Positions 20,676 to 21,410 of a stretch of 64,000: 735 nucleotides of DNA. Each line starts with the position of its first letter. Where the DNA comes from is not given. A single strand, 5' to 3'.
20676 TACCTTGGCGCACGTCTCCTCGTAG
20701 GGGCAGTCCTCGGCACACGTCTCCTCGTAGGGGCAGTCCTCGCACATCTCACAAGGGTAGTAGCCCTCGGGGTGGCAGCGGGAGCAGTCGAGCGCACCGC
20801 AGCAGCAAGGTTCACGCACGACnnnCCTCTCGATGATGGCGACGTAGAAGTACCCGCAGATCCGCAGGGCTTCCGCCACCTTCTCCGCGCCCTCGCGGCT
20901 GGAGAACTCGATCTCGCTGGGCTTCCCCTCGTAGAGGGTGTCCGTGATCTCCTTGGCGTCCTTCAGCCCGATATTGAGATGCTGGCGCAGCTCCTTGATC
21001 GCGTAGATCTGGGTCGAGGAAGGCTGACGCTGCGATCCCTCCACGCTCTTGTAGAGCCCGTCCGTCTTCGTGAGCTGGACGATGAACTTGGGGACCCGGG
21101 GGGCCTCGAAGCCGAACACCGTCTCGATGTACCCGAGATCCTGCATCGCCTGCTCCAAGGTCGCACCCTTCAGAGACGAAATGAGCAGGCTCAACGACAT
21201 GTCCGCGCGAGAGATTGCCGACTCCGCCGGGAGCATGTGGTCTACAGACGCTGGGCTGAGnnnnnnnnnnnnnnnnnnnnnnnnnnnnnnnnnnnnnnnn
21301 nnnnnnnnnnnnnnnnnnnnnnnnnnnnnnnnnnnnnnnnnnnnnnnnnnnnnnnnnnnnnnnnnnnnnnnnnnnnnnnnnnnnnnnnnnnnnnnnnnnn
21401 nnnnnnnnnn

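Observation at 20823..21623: Protein carrying a ribosomal L7/L12 C-terminal-domain-like module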

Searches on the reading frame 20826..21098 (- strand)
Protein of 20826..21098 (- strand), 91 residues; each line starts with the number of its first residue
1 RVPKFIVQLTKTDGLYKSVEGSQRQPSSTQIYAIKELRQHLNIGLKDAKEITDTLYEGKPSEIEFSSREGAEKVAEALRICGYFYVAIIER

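Call 64: search_solved_structures(query=window:20826-21098:-, max_evalue=10, show_alignments=2)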
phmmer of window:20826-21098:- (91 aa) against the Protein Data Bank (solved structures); distinct sequences matched with E-value up to 10: 6.
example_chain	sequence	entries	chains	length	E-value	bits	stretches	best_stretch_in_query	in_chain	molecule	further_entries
9iho_g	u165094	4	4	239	0.072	16.8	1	6-63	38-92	NESM (ESSS) subunit of mitochondrial NADH:ubiquinone oxidoreductase (Complex I)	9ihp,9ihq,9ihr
4v6f_DI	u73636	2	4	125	0.28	15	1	26-82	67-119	50S ribosomal protein L7/L12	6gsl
4v9k_Be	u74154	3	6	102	0.29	14.9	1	26-82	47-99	50S ribosomal protein L7/L12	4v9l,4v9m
4v9j_Be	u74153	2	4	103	0.3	14.9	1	26-82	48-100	50S ribosomal protein L7/L12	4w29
2bcw_B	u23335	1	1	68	1.1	13.1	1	28-82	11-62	50S ribosomal protein L7/L12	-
3j9y_7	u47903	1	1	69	1.1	13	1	28-82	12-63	50S ribosomal protein L7/L12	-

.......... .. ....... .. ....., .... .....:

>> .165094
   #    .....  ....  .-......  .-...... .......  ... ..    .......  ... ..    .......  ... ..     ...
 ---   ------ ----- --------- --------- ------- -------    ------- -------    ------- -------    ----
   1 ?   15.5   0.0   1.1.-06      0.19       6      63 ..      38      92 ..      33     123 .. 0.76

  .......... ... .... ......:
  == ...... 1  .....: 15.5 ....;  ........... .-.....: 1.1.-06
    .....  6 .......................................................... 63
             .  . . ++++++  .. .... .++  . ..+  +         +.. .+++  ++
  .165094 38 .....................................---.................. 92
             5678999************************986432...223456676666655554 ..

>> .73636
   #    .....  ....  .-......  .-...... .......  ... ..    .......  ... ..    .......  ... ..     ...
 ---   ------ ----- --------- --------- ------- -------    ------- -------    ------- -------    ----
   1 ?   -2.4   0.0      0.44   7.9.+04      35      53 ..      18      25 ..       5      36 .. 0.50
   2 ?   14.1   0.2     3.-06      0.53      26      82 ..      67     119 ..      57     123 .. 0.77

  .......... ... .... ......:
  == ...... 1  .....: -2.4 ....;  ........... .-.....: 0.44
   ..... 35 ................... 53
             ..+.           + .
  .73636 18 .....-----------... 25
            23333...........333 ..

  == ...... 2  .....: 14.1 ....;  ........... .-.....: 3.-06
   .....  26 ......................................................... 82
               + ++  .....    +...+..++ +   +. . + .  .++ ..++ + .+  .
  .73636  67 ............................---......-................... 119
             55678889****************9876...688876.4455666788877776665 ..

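Call 66: search_dna_similar(query=window:20826-21098:-, collection=phages, mode=protein, max_evalue=10, max_rows=25)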
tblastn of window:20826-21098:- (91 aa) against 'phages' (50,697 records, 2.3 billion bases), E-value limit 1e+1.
Records with a match: 18; places in all: 23; records where one place covers at least 80% of the query: 2.
Best place of each record, by identity: <60% 18.
By first word of the organism name: Streptomyces 5; Ralstonia 4; Vibrio 3; Curtobacterium 2; Staphylococcus 2; uncultured 1; Pectobacterium 1.
By host as written in the record: Ralstonia solanacearum 4; Curtobacterium flaccumfaciens NRRL B-729 SEA 2; Staphylococcus aureus 2; Vibrio cholerae O1 Classic E8021 2; Streptomyces viridochromogenes DSM40736 2; Streptomyces lividans JI1326 2; Enterovibrio norvegicus 1; Streptomyces griseus ATCC 10137 1; and 2 more.
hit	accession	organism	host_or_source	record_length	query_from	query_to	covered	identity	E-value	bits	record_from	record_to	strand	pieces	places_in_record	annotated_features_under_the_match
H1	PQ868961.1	Curtobacterium phage Commonplace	Curtobacterium flaccumfaciens NRRL ...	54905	30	82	58%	42.6%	7e-2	36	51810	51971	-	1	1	92: ribosomal protein L7/L12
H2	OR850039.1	Staphylococcus phage SA 1298 Kay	Staphylococcus aureus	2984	28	82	60%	39.3%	1e+0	33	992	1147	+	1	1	record has no annotation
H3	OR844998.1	Staphylococcus phage SA 1306 Kay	Staphylococcus aureus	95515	28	82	60%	39.3%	1e+0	33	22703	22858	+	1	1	record has no annotation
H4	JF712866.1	Vibrio phage phiVC8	Vibrio cholerae O1 Classic E8021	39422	16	89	81%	27.0%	6e+0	31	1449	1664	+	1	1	terminase large subunit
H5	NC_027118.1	Vibrio phage phiVC8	Vibrio cholerae O1 Classic E8021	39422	16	89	81%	27.0%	6e+0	31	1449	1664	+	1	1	terminase large subunit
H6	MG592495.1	Vibrio phage 1.121.O._10N.286.46.C4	Enterovibrio norvegicus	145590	1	68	75%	29.0%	3e+0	32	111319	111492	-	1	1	D12 class N6 adenine-specific DNA methyltransferase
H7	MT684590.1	Streptomyces phage LilMartin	Streptomyces viridochromogenes DSM40736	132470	8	54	52%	40.4%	1e+0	33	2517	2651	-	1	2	3: hypothetical protein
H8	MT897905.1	Streptomyces phage MulchMansion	Streptomyces viridochromogenes DSM40736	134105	8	54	52%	40.4%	1e+0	33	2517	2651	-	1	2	3: hypothetical protein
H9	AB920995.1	Ralstonia phage RSJ2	Ralstonia solanacearum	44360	17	57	45%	43.9%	3e-3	40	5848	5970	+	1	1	hypothetical protein (x2)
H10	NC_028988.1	Ralstonia phage RSJ2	Ralstonia solanacearum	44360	17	57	45%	43.9%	3e-3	40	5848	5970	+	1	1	hypothetical protein (x2)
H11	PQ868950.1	Curtobacterium phage Nonagon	Curtobacterium flaccumfaciens NRRL ...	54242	29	63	38%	45.7%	1e+0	33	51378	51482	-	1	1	90: ribosomal protein L7/L12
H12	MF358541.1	Streptomyces phage Warpy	Streptomyces griseus ATCC 10137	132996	8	53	51%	34.5%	4e+0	31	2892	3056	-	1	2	hypothetical protein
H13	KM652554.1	Streptomyces phage Jay2Jay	Streptomyces lividans JI1326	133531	8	53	51%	34.5%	4e+0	31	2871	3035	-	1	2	6: hypothetical protein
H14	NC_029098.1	Streptomyces phage Jay2Jay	Streptomyces lividans JI1326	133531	8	53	51%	34.5%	4e+0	31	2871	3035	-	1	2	6: hypothetical protein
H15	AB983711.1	Ralstonia phage RSJ5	Ralstonia solanacearum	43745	24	57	37%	41.2%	3e-1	34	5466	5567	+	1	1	hypothetical protein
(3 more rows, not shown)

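Call 82: get_annotated_region(hit=H1, flank=1500)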
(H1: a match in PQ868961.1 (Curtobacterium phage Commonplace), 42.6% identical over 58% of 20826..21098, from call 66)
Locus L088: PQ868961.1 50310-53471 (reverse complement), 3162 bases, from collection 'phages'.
description: Curtobacterium phage Commonplace, complete genome.
organism: Curtobacterium phage Commonplace (NCBI taxid 3399700)
taxonomy: Viruses; Duplodnaviria; Heunggongvirae; Uroviricota; Caudoviricetes
host: Curtobacterium flaccumfaciens NRRL B-729 SEA; source: soil; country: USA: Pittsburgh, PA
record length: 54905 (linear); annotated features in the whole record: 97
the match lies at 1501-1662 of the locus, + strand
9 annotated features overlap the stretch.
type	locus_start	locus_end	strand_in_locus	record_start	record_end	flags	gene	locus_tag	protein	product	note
CDS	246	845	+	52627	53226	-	95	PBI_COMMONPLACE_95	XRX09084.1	hypothetical protein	-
CDS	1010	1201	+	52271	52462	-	94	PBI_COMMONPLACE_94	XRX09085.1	hypothetical protein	-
CDS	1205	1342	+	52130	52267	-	93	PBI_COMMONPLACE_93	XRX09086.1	hypothetical protein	-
CDS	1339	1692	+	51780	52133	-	92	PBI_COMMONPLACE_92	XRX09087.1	ribosomal protein L7/L12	C terminus domain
CDS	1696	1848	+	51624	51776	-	91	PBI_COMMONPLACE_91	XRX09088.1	hypothetical protein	-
CDS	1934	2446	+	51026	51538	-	90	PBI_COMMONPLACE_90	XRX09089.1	hypothetical protein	-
CDS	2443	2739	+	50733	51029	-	89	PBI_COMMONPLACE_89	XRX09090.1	hypothetical protein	-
CDS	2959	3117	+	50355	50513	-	88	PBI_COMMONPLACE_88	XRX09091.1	hypothetical protein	-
CDS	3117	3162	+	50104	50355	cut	87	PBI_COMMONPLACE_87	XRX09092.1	hypothetical protein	-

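Call 83: get_annotated_region(hit=H9, flank=1500)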
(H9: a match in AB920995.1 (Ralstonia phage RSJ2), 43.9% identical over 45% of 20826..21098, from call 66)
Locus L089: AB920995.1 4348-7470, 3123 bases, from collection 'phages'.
description: Ralstonia phage RSJ2 DNA, complete genome.
organism: Ralstonia phage RSJ2 (NCBI taxid 1481785)
taxonomy: Viruses; Duplodnaviria; Heunggongvirae; Uroviricota; Caudoviricetes; Autographiviridae; Okabevirinae; Risjevirus; Risjevirus RSJ2
host: Ralstonia solanacearum; source: -; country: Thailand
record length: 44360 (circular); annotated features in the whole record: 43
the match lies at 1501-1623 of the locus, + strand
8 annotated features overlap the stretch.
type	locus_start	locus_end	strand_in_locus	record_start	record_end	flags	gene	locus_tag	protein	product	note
CDS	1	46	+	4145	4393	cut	-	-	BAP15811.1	hypothetical protein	ORF5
CDS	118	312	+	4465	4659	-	-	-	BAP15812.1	hypothetical protein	ORF6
CDS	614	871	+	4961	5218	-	-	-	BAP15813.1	hypothetical protein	ORF7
CDS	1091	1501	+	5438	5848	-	-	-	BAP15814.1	hypothetical protein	ORF8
CDS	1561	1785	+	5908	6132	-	-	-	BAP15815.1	hypothetical protein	ORF9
CDS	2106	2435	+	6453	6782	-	-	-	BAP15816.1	hypothetical protein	ORF10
CDS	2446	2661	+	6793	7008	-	-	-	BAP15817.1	hypothetical protein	ORF11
CDS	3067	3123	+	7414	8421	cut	-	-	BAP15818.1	hypothetical protein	ORF12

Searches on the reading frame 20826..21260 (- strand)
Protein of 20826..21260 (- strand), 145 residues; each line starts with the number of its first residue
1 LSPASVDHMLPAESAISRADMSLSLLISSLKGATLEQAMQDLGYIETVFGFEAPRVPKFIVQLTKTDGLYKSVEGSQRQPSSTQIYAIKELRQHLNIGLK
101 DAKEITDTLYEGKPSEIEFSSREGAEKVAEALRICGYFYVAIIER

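Call 56: predict_structure(alignment_id=A4)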
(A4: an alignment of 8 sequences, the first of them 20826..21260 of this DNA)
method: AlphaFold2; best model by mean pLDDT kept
length: 145 residues; sequences in the alignment: 8
mean_pLDDT: 74.5   pTM: 0.53
mean pLDDT of the five models: 74.5, 73.8, 73.4, 73.4, 73.0
residues with pLDDT >= 90: 60; 70-90: 21; 50-70: 43; < 50: 21
segments of 3 or more residues with pLDDT < 50: 1-10, 45-52
pLDDT, mean of each block of 10 residues (from residue 1): 38 56 66 62 51 65 91 58 88 94 94 92 91 91 86
secondary structure, 60 per line:
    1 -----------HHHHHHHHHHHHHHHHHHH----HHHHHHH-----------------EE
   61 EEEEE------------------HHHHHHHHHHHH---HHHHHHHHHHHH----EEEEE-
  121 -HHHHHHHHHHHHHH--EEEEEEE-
elements in order: H12-30 H35-41 E59-65 H84-95 H99-110 E115-119 H122-135 E138-144

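Call 84: fold_search(model_id=the predicted structure, library=viral)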
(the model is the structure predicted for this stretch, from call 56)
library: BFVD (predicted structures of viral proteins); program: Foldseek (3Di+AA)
matches with E <= 10: 287; with E <= 0.001: 0
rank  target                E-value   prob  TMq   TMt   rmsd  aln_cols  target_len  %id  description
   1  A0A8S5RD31            3.3e-03  1.00  0.46  0.50  12.2       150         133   15  L7/L12 50 S RIBOSOMAL protein.7A [virus sp. ctx9V1]
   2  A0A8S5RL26            3.7e-03  1.00  0.45  0.52   7.5       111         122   16  Uncharacterized protein [virus sp. ctBM815]
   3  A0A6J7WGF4            4.5e-03  1.00  0.40  0.43   9.2       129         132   18  Ribosomal protein L7/L12, C-terminal [uncultured Caudovirales phage]
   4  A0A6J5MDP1            5.4e-03  1.00  0.45  0.69   3.5       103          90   18  ATP-dependent Clp protease adaptor protein ClpS [uncultured Caudovirales phage]
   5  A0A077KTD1            5.4e-03  1.00  0.37  0.55   4.2        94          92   26  Large ribosomal subunit protein bL12 C-terminal domain-containing protein [Ralstonia phage RSJ5]
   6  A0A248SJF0            5.7e-03  1.00  0.45  0.62   5.8       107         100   15  (no name in the UniProt tables at hand)
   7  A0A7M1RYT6            6.8e-03  0.99  0.40  0.20  13.2       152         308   17  Large ribosomal subunit protein bL12 C-terminal domain-containing protein [uncultured phage cr126_1]
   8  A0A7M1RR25            1.0e-02  1.00  0.34  0.53   5.1        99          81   13  Uncharacterized protein [uncultured phage cr56_1]
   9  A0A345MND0            2.4e-02  1.00  0.43  0.56   3.2        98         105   10  (no name in the UniProt tables at hand)
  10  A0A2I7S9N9            2.7e-02  1.00  0.43  0.53   3.0        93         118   14  (no name in the UniProt tables at hand)
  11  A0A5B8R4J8            2.9e-02  1.00  0.38  0.15   4.0        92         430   17  Uncharacterized protein [Klebsiella phage KpCHEMY26]
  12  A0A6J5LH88            3.3e-02  1.00  0.44  0.49  12.7       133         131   10  COG2127 Uncharacterized conserved protein [uncultured Caudovirales phage]
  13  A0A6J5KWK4            3.9e-02  0.99  0.44  0.55   6.7       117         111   13  COG2127 Uncharacterized conserved protein [uncultured Caudovirales phage]
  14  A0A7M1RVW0            4.7e-02  0.95  0.34  0.35   4.6        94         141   23  Large ribosomal subunit protein bL12 C-terminal domain-containing protein [uncultured phage cr50_1]
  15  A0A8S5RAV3            5.3e-02  0.99  0.38  0.64   3.5        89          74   13  Uncharacterized protein [virus sp. ct9pU4]
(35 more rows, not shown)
